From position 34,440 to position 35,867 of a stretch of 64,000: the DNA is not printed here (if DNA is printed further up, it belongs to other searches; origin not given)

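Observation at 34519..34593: Leader-peptide transcription attenuator in front of carAB (pyrBI-like logic)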

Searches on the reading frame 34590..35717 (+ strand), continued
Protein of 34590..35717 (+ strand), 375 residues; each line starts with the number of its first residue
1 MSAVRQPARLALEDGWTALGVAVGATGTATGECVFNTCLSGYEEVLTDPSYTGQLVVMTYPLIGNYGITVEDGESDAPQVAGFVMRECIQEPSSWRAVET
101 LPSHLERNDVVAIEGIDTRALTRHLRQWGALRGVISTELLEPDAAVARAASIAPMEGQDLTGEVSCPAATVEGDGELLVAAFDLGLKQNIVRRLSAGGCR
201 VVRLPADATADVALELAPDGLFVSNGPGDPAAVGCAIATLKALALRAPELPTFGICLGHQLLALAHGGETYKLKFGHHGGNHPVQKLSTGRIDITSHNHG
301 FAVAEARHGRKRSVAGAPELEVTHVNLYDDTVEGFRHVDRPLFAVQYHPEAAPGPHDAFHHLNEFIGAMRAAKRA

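Call 29: find_encoding_contigs(protein=P0005, flank=3000, max_places=2)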
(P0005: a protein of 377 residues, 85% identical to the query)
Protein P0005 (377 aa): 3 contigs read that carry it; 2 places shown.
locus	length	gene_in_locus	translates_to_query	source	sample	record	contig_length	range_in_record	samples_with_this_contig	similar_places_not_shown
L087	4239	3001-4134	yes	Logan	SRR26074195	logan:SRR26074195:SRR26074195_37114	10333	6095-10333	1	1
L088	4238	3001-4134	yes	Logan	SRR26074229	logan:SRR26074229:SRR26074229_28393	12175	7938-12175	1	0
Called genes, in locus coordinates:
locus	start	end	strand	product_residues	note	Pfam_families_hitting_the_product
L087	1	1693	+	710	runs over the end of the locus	PF07715:Plug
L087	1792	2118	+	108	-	PF04355:BamE (weak)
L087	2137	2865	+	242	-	PF01553:Acyltransferase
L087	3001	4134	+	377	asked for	PF00988:CPSase_sm_chain, PF00117:GATase, PF07722:Peptidase_C26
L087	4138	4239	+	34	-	?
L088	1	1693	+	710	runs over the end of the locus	PF07715:Plug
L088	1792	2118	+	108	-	PF04355:BamE (weak)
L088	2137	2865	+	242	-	PF01553:Acyltransferase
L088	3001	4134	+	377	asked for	PF00988:CPSase_sm_chain, PF00117:GATase, PF07722:Peptidase_C26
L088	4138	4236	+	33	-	?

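Call 30: find_encoding_contigs(protein=P0009, flank=3000, max_places=2)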
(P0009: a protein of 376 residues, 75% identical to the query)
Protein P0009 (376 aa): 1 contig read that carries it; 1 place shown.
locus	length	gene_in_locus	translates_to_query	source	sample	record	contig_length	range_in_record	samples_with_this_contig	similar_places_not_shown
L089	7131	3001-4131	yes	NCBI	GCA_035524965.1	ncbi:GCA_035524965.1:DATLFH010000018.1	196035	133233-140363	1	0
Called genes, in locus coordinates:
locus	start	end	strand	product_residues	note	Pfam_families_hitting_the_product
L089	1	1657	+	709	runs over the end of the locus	PF07715:Plug (weak)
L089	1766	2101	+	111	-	PF04355:BamE (weak)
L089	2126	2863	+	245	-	PF01553:Acyltransferase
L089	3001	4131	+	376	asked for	PF00988:CPSase_sm_chain, PF00117:GATase, PF07722:Peptidase_C26 (weak)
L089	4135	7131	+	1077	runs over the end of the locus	PF25596:CPSase_L_D1, PF02786:CPSase_L_D2, PF02787:CPSase_L_D3, PF25596:CPSase_L_D1, PF02655:ATP-grasp_3, PF02786:CPSase_L_D2, PF02222:ATP-grasp, PF15632:ATPgrasp_Ter, +4 more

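Call 31: find_encoding_contigs(protein=P0026, flank=3000, max_places=2)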
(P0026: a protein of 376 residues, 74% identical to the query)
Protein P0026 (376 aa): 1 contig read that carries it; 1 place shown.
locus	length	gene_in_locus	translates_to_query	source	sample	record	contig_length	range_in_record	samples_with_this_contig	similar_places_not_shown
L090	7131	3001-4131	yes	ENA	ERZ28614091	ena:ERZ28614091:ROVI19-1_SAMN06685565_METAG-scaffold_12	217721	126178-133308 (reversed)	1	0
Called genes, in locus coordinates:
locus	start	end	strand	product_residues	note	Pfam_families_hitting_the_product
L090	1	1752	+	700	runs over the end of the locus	PF07715:Plug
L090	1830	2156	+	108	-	PF04355:BamE (weak)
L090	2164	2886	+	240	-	PF01553:Acyltransferase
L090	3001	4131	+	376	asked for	PF00988:CPSase_sm_chain, PF00117:GATase, PF07722:Peptidase_C26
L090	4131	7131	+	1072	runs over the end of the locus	PF25596:CPSase_L_D1, PF02786:CPSase_L_D2, PF07478:Dala_Dala_lig_C (faint), PF13535:ATP-grasp_4 (faint), PF02787:CPSase_L_D3, PF25596:CPSase_L_D1, PF02222:ATP-grasp (weak), PF02786:CPSase_L_D2, +1 more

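Call 32: find_encoding_contigs(protein=P0037, flank=3000, max_places=3)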
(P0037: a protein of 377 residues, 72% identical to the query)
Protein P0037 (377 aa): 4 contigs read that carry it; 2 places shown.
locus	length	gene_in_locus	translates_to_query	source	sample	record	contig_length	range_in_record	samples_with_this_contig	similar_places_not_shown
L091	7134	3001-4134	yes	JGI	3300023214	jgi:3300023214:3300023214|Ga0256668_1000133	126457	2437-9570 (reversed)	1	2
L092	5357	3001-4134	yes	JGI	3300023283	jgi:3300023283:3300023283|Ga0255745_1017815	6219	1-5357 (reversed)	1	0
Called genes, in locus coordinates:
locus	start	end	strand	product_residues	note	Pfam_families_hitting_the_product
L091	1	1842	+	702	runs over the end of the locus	PF07715:Plug, PF00593:TonB_dep_Rec_b-barrel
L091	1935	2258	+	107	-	PF04355:BamE (weak)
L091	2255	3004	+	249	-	PF01553:Acyltransferase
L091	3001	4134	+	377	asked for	PF00988:CPSase_sm_chain, PF00117:GATase, PF07722:Peptidase_C26 (weak)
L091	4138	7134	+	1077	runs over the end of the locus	PF25596:CPSase_L_D1, PF02786:CPSase_L_D2, PF07478:Dala_Dala_lig_C (weak), PF02787:CPSase_L_D3, PF25596:CPSase_L_D1, PF02786:CPSase_L_D2, PF02222:ATP-grasp (weak), PF02142:MGS, +4 more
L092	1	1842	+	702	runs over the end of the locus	PF07715:Plug, PF00593:TonB_dep_Rec_b-barrel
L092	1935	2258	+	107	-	PF04355:BamE (weak)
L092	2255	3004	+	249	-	PF01553:Acyltransferase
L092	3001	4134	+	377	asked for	PF00988:CPSase_sm_chain, PF00117:GATase, PF07722:Peptidase_C26 (weak)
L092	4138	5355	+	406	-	?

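Call 33: find_encoding_contigs(protein=P0040, flank=3000, max_places=2)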
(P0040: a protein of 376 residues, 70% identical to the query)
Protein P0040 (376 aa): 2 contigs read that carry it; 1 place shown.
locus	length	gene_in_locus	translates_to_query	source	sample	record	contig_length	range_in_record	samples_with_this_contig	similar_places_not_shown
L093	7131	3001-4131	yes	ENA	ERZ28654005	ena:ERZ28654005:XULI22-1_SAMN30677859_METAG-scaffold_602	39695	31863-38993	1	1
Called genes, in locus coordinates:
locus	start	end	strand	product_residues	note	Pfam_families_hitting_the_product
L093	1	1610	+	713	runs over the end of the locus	PF07715:Plug (weak)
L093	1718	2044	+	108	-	PF04355:BamE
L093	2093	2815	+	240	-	PF01553:Acyltransferase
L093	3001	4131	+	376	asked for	PF00988:CPSase_sm_chain, PF00117:GATase, PF07722:Peptidase_C26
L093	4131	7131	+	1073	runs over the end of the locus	PF25596:CPSase_L_D1, PF02786:CPSase_L_D2, PF02787:CPSase_L_D3, PF25596:CPSase_L_D1, PF02655:ATP-grasp_3, PF02786:CPSase_L_D2, PF02222:ATP-grasp, PF02142:MGS, +2 more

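Call 34: find_encoding_contigs(protein=P0064, flank=3000, max_places=2)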
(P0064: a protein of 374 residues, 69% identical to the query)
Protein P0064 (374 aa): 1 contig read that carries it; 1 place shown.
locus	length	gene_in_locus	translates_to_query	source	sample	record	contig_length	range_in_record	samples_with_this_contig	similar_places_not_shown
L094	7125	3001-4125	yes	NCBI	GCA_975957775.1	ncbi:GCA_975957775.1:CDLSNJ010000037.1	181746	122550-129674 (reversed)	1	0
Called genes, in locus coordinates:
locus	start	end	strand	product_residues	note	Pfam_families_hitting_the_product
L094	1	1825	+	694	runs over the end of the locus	PF07715:Plug (weak)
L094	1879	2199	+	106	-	PF04355:BamE (weak)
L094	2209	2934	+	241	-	PF01553:Acyltransferase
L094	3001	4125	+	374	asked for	PF00988:CPSase_sm_chain, PF00117:GATase, PF07722:Peptidase_C26 (weak)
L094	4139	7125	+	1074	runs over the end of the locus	PF25596:CPSase_L_D1, PF02786:CPSase_L_D2, PF02787:CPSase_L_D3, PF25596:CPSase_L_D1, PF02655:ATP-grasp_3, PF02786:CPSase_L_D2, PF02222:ATP-grasp, PF15632:ATPgrasp_Ter, +5 more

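Call 35: find_encoding_contigs(protein=P0066, flank=3000, max_places=2)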
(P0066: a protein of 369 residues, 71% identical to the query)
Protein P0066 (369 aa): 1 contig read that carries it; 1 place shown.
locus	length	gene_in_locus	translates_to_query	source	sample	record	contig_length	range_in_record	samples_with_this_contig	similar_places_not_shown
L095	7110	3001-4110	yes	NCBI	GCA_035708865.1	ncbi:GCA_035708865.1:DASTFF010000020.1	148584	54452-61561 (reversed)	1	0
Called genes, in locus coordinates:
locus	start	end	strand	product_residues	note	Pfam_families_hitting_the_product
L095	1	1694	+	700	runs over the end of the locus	PF07715:Plug (weak)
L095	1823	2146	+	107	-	PF04355:BamE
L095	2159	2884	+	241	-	PF01553:Acyltransferase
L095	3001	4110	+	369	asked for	PF00988:CPSase_sm_chain, PF00117:GATase, PF07722:Peptidase_C26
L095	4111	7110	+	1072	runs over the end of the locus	PF25596:CPSase_L_D1, PF02786:CPSase_L_D2, PF02787:CPSase_L_D3, PF25596:CPSase_L_D1, PF02655:ATP-grasp_3, PF02786:CPSase_L_D2, PF02222:ATP-grasp, PF02142:MGS, +4 more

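Call 36: find_encoding_contigs(protein=P0059, flank=3000, max_places=2)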
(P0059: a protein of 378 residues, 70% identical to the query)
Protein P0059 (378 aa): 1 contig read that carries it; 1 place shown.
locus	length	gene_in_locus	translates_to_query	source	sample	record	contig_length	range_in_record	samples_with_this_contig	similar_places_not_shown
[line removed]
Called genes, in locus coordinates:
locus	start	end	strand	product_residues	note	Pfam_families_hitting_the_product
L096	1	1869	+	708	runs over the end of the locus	PF07715:Plug (weak)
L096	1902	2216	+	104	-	PF04355:BamE (weak)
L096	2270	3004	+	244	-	PF01553:Acyltransferase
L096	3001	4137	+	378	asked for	PF00988:CPSase_sm_chain, PF00117:GATase, PF07722:Peptidase_C26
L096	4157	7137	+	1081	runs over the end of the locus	PF25596:CPSase_L_D1, PF02786:CPSase_L_D2, PF02787:CPSase_L_D3, PF25596:CPSase_L_D1, PF02222:ATP-grasp, PF02655:ATP-grasp_3, PF02786:CPSase_L_D2, PF02142:MGS, +4 more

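Call 58: find_encoding_contigs(protein=P0001, flank=1000, max_places=6)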
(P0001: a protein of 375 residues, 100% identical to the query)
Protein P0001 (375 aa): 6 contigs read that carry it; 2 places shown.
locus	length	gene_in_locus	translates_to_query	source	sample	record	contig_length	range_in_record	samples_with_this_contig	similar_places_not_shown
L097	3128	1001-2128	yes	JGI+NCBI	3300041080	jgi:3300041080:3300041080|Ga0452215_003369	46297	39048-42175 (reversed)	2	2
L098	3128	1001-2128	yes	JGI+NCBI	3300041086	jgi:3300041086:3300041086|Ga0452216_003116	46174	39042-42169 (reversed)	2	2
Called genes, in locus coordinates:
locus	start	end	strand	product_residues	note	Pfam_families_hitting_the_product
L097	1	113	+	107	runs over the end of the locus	PF04355:BamE (weak)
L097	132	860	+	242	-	PF01553:Acyltransferase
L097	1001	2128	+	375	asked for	PF00988:CPSase_sm_chain, PF00117:GATase, PF07722:Peptidase_C26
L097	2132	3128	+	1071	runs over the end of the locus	PF25596:CPSase_L_D1, PF02786:CPSase_L_D2, PF02787:CPSase_L_D3, PF25596:CPSase_L_D1, PF02655:ATP-grasp_3, PF02786:CPSase_L_D2, PF02222:ATP-grasp, PF02142:MGS, +4 more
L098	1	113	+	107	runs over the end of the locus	PF04355:BamE (weak)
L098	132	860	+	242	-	PF01553:Acyltransferase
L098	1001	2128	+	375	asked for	PF00988:CPSase_sm_chain, PF00117:GATase, PF07722:Peptidase_C26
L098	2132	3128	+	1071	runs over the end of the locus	PF25596:CPSase_L_D1, PF02786:CPSase_L_D2, PF02787:CPSase_L_D3, PF25596:CPSase_L_D1, PF02655:ATP-grasp_3, PF02786:CPSase_L_D2, PF02222:ATP-grasp, PF02142:MGS, +4 more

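Call 59: list_cluster_members(proteins=[P0009, P0019, P0066, P0040, P0052, P0060, P0068, P0072, P0001, P0003])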
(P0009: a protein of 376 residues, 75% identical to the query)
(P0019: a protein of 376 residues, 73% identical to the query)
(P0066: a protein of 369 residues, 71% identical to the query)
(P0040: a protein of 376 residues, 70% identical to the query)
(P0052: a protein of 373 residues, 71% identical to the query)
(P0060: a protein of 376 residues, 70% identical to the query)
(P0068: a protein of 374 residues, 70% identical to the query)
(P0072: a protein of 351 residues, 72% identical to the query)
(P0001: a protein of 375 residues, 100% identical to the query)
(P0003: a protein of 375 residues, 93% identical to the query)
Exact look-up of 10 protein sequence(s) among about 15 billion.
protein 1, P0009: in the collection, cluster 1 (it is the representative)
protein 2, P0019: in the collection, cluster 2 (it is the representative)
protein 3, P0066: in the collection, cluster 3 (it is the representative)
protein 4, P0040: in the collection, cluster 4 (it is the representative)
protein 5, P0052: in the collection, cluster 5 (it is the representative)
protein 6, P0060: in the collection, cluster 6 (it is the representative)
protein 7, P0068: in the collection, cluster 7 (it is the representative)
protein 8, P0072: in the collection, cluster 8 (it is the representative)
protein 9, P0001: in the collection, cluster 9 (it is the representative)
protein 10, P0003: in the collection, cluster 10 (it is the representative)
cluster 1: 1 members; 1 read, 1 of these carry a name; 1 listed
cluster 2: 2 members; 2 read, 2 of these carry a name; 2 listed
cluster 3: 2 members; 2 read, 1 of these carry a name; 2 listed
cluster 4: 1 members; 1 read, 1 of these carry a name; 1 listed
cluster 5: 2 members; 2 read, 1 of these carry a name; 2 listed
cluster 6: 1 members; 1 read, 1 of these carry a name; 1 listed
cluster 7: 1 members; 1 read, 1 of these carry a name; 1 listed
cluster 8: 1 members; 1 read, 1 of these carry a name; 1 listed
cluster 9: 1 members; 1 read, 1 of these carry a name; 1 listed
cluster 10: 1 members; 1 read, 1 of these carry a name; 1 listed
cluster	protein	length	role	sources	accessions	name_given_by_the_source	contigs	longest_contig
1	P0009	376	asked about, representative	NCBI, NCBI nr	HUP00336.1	MAG TPA: glutamine-hydrolyzing carbamoyl-phosphate synthase small subunit ... | glutamine-hydrolyzing carbamoyl-phosphate synthase small subunit [Gemmatimonadota ...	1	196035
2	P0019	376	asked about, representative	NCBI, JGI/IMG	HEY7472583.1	MAG TPA: glutamine-hydrolyzing carbamoyl-phosphate synthase small subunit ... | carbamoyl-phosphate synthase small subunit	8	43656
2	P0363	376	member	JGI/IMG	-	carbamoyl-phosphate synthase small subunit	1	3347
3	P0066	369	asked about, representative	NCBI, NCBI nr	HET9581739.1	MAG TPA: glutamine-hydrolyzing carbamoyl-phosphate synthase small subunit ... | glutamine-hydrolyzing carbamoyl-phosphate synthase small subunit [Gemmatimonadota ...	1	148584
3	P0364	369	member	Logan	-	-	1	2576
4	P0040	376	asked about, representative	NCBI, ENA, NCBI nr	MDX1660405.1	MAG: glutamine-hydrolyzing carbamoyl-phosphate synthase small subunit [Gemmatimonadota ... | glutamine-hydrolyzing carbamoyl-phosphate synthase small subunit [Gemmatimonadota ...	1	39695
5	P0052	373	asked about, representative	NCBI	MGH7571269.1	MAG: glutamine-hydrolyzing carbamoyl-phosphate synthase small subunit [Gemmatimonadota ...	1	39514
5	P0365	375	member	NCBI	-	-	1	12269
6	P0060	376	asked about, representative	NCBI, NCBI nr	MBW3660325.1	MAG: glutamine-hydrolyzing carbamoyl-phosphate synthase small subunit [Gemmatimonadetes ... | glutamine-hydrolyzing carbamoyl-phosphate synthase small subunit [Gemmatimonadota ...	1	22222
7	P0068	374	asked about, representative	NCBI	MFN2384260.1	MAG: glutamine-hydrolyzing carbamoyl-phosphate synthase small subunit [Gemmatimonadota ...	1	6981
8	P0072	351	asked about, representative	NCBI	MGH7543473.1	MAG: glutamine-hydrolyzing carbamoyl-phosphate synthase small subunit, partial ...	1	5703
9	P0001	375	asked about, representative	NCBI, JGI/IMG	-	carbamoyl-phosphate synthase small subunit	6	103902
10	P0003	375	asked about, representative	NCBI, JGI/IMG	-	carbamoyl-phosphate synthase small subunit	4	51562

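Call 72: search_protein_families(library=ncbifam, proteins=[window:34590-35717:+])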
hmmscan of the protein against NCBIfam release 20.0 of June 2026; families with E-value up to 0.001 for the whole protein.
window:34590-35717:+ (375 aa): 23 families
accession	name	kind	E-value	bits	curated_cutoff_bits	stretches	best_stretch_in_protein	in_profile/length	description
TIGR01368.1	CPSaseIIsmall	equivalog_domain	4.4e-126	420.7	307.35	1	8-370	1-360/361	glutamine-hydrolyzing carbamoyl-phosphate synthase small subunit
NF009475.0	PRK12838.1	equivalog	8.8e-117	390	221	1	8-373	3-357/359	carbamoyl phosphate synthase small subunit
NF011201.0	PRK14607.1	equivalog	2.2e-16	59.6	670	1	192-352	20-173/534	bifunctional anthranilate synthase component II/anthranilate phosphoribosyltransferase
TIGR00566.1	trpG_papA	subfamily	6.3e-16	58.7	121.05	1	188-351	13-176/192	glutamine amidotransferase of anthranilate synthase or aminodeoxychorismate synthase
NF010081.0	PRK13566.1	equivalog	6.5e-16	57.7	645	1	197-351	551-700/729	anthranilate synthase component I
TIGR01815.1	TrpE-clade3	equivalog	1e-14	53.5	739.15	1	179-351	521-688/717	anthranilate synthase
NF041322.1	Anth_synII_Halo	equivalog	2.5e-13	50.1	320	1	208-351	32-173/190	anthranilate synthase component II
NF005849.0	PRK07765.1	equivalog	2.8e-13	49.6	308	1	199-351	27-175/219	aminodeoxychorismate/anthranilate synthase component II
NF005799.0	PRK07649.1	equivalog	3.1e-13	49.7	327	1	190-366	15-185/195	aminodeoxychorismate/anthranilate synthase component II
TIGR01823.1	PabB-fungal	equivalog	3e-12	45.6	442.55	1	219-357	55-192/742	aminodeoxychorismate synthase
NF006462.0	PRK08857.1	equivalog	1.2e-11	44.6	345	1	214-352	40-177/193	aminodeoxychorismate/anthranilate synthase component II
TIGR00888.1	guaA_Nterm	equivalog_domain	2.3e-11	43.5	172.15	1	180-352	4-168/188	glutamine-hydrolyzing GMP synthase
NF005271.0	PRK06774.1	equivalog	3.9e-11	42.7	340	1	214-352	40-176/191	aminodeoxychorismate synthase component II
NF001975.0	PRK00758.1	equivalog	1.5e-10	41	198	1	217-352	43-166/185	GMP synthase subunit A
NF005946.0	PRK08007.1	equivalog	3.8e-10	39.6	332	1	208-351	35-171/187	aminodeoxychorismate synthase component 2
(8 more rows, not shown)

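Call 78: find_encoding_contigs(protein=P0052, flank=3000, max_places=3)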
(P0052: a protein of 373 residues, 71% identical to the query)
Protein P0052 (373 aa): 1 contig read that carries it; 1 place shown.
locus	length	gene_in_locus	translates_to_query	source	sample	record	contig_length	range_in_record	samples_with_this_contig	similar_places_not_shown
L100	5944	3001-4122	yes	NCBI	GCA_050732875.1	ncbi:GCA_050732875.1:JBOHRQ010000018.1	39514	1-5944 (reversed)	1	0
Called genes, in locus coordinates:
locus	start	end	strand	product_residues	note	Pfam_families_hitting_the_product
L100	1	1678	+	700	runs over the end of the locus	PF07715:Plug (weak), PF00593:TonB_dep_Rec_b-barrel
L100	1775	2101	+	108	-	PF04355:BamE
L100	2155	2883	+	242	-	PF01553:Acyltransferase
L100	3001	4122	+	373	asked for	PF00988:CPSase_sm_chain, PF00117:GATase, PF07722:Peptidase_C26 (weak)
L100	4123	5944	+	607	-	PF25596:CPSase_L_D1, PF02786:CPSase_L_D2, PF02787:CPSase_L_D3, PF25596:CPSase_L_D1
